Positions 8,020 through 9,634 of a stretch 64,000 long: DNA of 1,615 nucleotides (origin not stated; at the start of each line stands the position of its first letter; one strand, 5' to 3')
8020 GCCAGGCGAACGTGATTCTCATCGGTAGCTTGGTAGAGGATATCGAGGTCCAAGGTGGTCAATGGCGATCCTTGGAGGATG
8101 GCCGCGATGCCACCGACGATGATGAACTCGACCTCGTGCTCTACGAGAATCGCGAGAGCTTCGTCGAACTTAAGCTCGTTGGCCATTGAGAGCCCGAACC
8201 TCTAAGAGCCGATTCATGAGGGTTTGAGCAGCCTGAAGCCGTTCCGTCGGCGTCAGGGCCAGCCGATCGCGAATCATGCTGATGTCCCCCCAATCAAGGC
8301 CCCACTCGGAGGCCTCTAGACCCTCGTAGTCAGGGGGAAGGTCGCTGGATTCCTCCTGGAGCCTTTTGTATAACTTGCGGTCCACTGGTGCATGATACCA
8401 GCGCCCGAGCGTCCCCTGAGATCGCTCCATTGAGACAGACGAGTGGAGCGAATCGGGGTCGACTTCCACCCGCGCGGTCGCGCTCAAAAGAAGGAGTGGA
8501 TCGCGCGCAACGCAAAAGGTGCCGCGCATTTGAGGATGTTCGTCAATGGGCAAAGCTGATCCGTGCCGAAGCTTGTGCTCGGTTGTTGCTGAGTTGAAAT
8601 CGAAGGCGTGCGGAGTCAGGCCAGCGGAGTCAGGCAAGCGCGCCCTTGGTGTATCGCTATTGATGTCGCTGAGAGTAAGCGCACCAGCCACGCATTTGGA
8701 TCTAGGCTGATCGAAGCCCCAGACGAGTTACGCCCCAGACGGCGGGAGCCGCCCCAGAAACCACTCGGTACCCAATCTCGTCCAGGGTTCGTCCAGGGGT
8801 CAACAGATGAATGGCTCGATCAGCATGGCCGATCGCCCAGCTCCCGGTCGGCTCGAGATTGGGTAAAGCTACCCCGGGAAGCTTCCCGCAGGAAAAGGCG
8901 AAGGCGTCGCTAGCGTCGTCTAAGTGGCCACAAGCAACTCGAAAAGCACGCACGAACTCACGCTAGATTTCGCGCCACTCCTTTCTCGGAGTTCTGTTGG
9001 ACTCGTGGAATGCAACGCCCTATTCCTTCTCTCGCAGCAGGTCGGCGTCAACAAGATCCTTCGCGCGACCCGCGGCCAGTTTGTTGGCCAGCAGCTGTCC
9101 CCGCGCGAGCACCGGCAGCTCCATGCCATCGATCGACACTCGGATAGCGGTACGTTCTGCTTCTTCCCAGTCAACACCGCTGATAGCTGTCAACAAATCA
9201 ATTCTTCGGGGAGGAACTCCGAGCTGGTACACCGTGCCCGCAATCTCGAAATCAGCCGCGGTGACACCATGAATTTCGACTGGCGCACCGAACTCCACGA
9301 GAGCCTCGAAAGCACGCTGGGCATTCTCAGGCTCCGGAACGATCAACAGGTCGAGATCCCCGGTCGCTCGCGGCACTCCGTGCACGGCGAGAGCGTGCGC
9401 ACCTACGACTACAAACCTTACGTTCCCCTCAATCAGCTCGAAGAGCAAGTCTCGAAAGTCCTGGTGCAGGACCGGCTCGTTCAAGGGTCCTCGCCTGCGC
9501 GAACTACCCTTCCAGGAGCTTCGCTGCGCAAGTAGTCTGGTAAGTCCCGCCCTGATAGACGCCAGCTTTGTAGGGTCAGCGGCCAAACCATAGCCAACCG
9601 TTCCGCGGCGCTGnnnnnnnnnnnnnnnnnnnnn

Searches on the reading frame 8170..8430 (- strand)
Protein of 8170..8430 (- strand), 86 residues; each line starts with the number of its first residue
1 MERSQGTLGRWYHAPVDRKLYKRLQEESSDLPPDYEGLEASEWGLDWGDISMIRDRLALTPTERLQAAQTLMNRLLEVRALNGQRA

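Call 8: search_protein_families(library=pfam, proteins=[window:8170-8430:-], max_evalue=1)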
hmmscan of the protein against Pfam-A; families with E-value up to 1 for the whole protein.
window:8170-8430:- (86 aa): 0 families

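Call 9: search_protein_families(library=ncbifam, proteins=[window:8170-8430:-], max_evalue=1)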
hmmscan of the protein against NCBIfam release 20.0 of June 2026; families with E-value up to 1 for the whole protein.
window:8170-8430:- (86 aa): 0 families

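Call 17: search_protein_families(library=padloc, proteins=[window:8170-8430:-], max_evalue=1)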
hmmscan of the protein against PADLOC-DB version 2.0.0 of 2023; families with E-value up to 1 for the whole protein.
window:8170-8430:- (86 aa): 0 families

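Call 32: search_solved_structures(query=A1, max_evalue=10, show_alignments=2)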
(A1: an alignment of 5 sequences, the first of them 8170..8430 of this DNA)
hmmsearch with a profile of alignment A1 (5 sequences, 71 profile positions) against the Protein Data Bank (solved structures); distinct sequences matched with E-value up to 10: 4.
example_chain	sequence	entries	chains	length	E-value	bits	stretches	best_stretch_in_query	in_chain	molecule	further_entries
9s1t_A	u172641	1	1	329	0.21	14.4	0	19-36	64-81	De novo designed helical barrel - 6H5L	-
2dwv_A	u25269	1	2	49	0.79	12.6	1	10-35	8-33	Salvador homolog 1 protein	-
7bqg_A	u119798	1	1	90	1.8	11.4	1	8-35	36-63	Protein salvador homolog 1,Dendrin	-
7bqf_A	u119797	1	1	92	2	11.3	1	8-34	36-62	Protein salvador homolog 1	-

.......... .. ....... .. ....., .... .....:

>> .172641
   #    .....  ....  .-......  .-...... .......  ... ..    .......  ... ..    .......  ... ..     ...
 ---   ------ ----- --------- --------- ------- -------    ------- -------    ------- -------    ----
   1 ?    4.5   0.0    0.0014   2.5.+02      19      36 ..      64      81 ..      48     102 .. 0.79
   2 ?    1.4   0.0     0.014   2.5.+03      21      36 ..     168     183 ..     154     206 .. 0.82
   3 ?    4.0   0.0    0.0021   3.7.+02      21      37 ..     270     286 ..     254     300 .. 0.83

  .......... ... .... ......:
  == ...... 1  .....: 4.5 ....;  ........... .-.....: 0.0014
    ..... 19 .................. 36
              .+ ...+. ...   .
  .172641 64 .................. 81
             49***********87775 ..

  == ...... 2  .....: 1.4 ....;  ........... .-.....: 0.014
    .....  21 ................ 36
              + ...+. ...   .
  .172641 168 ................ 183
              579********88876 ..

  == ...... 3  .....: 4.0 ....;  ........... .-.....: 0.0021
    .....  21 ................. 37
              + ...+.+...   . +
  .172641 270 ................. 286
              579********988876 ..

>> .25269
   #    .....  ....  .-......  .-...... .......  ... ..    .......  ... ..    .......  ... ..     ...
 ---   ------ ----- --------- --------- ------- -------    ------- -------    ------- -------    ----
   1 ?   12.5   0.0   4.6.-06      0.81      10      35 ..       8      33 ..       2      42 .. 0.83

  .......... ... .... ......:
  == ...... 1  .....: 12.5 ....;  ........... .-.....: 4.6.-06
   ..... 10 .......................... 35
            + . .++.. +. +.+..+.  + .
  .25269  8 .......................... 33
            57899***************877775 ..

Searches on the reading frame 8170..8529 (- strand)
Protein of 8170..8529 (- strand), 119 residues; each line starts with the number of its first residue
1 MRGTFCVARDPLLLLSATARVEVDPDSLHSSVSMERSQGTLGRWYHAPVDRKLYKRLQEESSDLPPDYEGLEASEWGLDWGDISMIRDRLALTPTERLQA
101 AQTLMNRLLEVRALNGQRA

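Call 18: find_homologous_proteins(query=window:8170-8529:-, max_evalue=0.01)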
Query window:8170-8529:- (119 aa): 5 proteins with E <= 0.01 among 21 candidates.
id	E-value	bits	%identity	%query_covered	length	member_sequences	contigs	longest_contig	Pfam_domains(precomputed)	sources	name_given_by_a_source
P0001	1.9e-72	259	100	100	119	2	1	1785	-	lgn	-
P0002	1.6e-29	120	83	60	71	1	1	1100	-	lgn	-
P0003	7.8e-25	105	73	60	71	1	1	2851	-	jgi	jgi:hypothetical protein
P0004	3.2e-16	77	60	57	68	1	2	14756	-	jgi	-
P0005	6.4e-15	73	61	50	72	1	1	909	-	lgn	-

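Call 20: find_encoding_contigs(protein=P0004, flank=6000, max_places=4)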
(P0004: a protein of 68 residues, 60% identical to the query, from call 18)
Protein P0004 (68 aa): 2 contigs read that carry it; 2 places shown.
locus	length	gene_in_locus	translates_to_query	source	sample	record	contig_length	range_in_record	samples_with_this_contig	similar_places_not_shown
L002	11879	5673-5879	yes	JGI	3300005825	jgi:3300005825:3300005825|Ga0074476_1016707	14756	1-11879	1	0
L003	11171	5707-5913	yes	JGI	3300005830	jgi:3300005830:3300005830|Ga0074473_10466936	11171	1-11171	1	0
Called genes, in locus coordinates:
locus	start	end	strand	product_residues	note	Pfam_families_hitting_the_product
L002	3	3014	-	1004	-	?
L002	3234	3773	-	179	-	-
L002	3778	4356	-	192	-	PF01872:RibD_C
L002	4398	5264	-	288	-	-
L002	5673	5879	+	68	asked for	-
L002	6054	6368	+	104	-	-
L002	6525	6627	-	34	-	-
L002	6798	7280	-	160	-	PF01047:MarR, PF12802:MarR_2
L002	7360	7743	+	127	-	PF13577:SnoaL_4 (weak), PF13474:SnoaL_3 (weak), PF14534:DUF4440, PF12680:SnoaL_2 (weak)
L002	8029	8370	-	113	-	-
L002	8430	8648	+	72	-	PF13711:DUF4160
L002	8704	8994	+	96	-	PF10387:DUF2442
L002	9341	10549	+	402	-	-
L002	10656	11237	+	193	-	PF07638:Sigma70_ECF (weak), PF04542:Sigma70_r2, PF08281:Sigma70_r4_2, PF04545:Sigma70_r4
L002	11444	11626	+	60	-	-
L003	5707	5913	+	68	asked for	-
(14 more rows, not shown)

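Call 21: find_encoding_contigs(protein=P0003, flank=6000, max_places=4)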
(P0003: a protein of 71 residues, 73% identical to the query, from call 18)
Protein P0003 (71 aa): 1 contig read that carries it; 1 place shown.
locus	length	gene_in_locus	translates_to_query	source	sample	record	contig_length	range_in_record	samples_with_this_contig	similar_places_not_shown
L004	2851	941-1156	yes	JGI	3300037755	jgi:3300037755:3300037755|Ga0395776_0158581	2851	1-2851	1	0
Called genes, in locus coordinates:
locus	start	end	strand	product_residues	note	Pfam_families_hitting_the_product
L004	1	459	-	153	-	?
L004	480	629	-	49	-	PF01329:Pterin_4a (weak)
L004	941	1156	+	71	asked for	-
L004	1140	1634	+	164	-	-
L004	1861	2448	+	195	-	-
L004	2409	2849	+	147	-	?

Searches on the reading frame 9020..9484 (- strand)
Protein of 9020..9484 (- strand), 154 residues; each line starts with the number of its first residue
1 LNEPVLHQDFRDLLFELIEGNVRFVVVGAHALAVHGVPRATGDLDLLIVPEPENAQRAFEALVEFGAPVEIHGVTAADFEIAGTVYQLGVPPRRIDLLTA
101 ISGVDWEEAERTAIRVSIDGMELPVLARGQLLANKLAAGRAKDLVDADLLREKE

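Call 8: search_protein_families(library=pfam, proteins=[window:9020-9484:-], max_evalue=1)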
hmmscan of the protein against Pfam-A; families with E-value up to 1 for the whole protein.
window:9020-9484:- (154 aa): 3 families
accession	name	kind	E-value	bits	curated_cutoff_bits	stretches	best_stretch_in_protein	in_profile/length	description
PF08843.17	AbiEii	-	9.3e-08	32.7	22.5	1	17-152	8-170/238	Nucleotidyl transferase AbiEii toxin, Type IV TA system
PF19502.5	DUF6036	-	0.053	13.8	23.6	1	21-64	19-60/164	Nucleotidyltransferase of unknown function (DUF6036)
PF23960.2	DUF7289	-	0.09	12.7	27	1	53-119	41-107/238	Family of unknown function (DUF7289)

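Call 9: search_protein_families(library=ncbifam, proteins=[window:9020-9484:-], max_evalue=1)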
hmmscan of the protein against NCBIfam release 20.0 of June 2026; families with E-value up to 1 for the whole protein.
window:9020-9484:- (154 aa): 1 family
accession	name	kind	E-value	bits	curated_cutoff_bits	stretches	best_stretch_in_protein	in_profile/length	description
NF038403.1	perm_prefix_1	domain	0.097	12.5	30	0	102-115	33-46/59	permease prefix domain 1-containing protein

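Call 17: search_protein_families(library=padloc, proteins=[window:9020-9484:-], max_evalue=1)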
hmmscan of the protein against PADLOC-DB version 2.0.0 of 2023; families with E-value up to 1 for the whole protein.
window:9020-9484:- (154 aa): 1 family
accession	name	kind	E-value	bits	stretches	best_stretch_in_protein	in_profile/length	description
PDLC02291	AbiEii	-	0.002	15.5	1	10-66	43-95/310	AbiEii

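Call 30: search_solved_structures(query=window:9020-9484:-, max_evalue=10, show_alignments=2)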
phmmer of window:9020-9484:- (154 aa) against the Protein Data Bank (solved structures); distinct sequences matched with E-value up to 10: 16.
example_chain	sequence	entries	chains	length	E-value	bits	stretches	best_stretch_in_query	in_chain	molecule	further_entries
2x9p_A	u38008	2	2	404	0.0036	20.4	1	53-117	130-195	PIMD PROTEIN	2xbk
8an4_A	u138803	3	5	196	0.059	16.4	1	21-138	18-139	Bacterial toxin | Nucleotidyl transferase AbiEii/AbiGii toxin family protein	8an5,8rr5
8vf3_A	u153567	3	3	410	0.38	13.8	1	15-86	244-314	Cytochrome P450 enzyme (CYP199A4) | Cytochrome P450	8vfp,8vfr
5kdy_A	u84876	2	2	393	0.84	12.7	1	17-86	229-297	Cytochrome P450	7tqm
7n60_A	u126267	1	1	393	0.84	12.7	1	18-86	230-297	Cytochrome P450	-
8vf0_A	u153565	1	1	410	0.97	12.5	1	17-86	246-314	Cytochrome P450 enzyme (CYP199A4)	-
9dwr_A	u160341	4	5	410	0.98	12.5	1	17-86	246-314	Cytochrome P450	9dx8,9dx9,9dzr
7tnf_A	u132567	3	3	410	0.98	12.5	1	25-87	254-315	Cytochrome P450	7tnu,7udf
5kdz_A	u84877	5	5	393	1.1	12.3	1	25-86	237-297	Cytochrome P450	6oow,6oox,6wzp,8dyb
5kdb_A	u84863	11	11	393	1.1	12.3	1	25-86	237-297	Cytochrome P450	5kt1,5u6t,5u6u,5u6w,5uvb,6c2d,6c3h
4dnz_A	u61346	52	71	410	1.2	12.2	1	25-86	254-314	Cytochrome P450 | CYP199A4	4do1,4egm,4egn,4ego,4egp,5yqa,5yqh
8g35_A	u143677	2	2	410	1.2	12.2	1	25-86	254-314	Cytochrome P450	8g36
9dxw_A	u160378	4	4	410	1.2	12.2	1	25-86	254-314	Cytochrome P450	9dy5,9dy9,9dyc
8ws4_A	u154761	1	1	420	1.3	12.1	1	25-86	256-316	Cytochrome P450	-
8hgc_A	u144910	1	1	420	1.3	12.1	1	25-86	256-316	Cytochrome P450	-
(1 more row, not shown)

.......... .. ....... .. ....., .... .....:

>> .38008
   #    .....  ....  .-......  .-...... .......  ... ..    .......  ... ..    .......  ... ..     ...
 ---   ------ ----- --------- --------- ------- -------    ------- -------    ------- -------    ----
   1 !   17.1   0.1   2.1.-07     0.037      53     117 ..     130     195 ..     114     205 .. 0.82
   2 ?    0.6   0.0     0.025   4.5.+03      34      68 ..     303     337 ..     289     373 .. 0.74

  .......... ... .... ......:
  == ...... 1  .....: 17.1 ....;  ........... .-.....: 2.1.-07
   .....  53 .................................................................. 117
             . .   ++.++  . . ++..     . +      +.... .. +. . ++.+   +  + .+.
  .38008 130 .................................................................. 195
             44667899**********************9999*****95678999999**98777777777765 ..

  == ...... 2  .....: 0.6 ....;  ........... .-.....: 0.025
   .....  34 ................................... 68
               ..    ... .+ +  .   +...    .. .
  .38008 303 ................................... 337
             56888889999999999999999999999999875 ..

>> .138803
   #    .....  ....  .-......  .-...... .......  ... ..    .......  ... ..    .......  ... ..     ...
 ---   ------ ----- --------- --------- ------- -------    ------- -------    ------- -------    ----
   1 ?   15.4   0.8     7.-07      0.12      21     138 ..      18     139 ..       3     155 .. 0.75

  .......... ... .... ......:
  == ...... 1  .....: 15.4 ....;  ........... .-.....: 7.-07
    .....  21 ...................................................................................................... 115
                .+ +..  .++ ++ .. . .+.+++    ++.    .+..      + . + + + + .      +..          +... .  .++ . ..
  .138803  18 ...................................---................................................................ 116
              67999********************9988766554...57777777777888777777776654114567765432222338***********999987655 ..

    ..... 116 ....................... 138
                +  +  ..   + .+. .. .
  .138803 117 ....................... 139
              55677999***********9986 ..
